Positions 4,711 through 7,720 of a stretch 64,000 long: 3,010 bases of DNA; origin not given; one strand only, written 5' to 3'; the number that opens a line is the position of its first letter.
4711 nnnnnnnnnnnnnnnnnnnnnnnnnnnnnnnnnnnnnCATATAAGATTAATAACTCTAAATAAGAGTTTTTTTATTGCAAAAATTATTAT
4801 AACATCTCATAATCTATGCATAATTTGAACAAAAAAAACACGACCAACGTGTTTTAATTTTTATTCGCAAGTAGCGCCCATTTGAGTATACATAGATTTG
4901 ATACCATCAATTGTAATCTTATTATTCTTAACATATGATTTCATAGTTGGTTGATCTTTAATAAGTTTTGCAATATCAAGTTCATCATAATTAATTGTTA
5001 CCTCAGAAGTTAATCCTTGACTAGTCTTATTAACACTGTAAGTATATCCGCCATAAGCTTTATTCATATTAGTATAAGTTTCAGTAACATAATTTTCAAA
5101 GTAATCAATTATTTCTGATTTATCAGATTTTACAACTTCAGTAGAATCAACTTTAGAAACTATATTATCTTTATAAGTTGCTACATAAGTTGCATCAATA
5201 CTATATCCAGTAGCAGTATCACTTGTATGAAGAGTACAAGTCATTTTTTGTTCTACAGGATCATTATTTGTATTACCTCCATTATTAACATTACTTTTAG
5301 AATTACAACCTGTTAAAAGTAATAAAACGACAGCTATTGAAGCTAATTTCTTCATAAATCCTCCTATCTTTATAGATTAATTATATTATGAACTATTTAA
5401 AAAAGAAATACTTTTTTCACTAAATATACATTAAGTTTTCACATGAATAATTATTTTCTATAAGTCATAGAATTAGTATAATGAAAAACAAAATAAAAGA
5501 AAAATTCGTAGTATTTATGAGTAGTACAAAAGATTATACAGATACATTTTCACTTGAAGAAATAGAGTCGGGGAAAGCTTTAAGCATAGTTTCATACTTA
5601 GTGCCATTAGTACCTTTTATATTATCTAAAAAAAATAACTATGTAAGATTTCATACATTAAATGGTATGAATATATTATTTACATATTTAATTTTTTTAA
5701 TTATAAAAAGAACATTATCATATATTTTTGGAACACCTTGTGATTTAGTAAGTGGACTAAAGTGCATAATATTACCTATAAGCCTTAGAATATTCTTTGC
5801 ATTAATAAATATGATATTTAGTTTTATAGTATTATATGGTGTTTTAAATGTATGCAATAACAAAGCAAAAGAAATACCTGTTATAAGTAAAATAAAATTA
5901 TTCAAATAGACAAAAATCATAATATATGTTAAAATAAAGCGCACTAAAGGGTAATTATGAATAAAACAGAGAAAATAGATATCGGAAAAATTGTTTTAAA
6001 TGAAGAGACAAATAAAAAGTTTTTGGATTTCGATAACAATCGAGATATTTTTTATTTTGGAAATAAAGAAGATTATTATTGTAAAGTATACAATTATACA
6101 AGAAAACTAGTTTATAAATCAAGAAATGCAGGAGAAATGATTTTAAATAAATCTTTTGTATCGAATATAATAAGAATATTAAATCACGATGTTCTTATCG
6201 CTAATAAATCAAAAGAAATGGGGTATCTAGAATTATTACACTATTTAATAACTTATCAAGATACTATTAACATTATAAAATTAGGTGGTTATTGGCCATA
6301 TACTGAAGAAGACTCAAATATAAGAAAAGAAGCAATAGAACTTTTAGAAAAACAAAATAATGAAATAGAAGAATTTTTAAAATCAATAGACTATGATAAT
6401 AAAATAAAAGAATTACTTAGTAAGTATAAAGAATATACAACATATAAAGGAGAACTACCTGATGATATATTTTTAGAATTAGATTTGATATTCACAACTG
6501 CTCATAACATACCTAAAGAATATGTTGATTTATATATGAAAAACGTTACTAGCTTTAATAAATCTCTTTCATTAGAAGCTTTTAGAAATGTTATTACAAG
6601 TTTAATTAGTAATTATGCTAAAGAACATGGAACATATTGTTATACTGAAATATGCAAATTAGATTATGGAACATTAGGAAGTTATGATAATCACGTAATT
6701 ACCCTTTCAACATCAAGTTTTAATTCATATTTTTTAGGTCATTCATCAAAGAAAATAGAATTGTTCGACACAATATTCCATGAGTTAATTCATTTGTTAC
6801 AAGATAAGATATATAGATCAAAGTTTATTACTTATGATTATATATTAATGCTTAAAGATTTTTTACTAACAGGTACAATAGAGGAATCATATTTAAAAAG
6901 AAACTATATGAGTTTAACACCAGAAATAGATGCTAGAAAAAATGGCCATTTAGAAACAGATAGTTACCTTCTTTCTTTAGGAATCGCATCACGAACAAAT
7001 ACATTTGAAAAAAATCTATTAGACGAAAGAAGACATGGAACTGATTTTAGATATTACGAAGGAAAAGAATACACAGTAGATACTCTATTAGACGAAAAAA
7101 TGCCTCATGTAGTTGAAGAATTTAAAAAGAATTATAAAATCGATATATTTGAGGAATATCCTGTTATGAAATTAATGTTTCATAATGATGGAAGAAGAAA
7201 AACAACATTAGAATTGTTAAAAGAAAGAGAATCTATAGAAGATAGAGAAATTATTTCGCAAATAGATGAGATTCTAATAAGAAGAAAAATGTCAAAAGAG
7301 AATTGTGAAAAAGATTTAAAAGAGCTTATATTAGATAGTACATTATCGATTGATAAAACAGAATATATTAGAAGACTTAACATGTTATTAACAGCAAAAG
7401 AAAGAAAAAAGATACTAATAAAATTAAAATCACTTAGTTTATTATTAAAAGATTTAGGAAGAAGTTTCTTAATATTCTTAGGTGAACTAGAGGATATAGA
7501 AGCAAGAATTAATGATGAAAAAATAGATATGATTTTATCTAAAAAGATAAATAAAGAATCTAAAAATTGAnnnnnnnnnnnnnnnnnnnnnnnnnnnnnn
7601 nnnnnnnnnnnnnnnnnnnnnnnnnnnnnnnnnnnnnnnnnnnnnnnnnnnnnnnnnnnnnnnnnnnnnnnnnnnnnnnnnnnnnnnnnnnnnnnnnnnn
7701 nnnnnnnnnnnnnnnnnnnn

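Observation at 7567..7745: Textbook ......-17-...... promoter driving a ~140-nt structured leader with attenuator-like hairpin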

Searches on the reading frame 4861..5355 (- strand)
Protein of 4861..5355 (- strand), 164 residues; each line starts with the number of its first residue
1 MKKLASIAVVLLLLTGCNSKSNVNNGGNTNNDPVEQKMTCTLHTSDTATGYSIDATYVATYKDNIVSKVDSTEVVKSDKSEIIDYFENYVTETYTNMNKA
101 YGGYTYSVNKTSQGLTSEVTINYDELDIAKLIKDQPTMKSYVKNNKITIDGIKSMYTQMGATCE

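Call 7: search_protein_families(library=pfam, proteins=[window:4861-5355:-], max_evalue=0.01)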
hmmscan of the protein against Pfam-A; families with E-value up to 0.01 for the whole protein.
window:4861-5355:- (164 aa): 1 family
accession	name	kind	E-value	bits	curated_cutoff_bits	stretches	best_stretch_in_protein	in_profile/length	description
PF06998.16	DUF1307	-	0.0017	19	28.3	1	48-160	9-121/123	Protein of unknown function (DUF1307)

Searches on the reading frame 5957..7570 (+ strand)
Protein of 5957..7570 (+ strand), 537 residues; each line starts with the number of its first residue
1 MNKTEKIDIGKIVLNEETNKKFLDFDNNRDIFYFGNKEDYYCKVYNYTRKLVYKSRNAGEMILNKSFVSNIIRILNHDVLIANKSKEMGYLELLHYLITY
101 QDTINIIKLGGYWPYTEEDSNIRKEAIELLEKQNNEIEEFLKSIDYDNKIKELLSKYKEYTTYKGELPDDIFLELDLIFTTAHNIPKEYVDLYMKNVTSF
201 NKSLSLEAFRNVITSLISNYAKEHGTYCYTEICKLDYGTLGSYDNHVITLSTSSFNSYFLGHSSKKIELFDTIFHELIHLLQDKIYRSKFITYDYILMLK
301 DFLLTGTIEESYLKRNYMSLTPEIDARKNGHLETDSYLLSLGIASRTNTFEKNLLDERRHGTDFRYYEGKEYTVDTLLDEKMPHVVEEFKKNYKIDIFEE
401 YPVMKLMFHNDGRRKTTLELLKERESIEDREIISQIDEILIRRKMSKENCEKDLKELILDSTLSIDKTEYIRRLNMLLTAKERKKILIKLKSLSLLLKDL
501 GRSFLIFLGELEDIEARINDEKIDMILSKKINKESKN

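Call 7: search_protein_families(library=pfam, proteins=[window:5957-7570:+], max_evalue=0.01)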
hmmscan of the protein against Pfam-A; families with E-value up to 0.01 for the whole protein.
window:5957-7570:+ (537 aa): 0 families
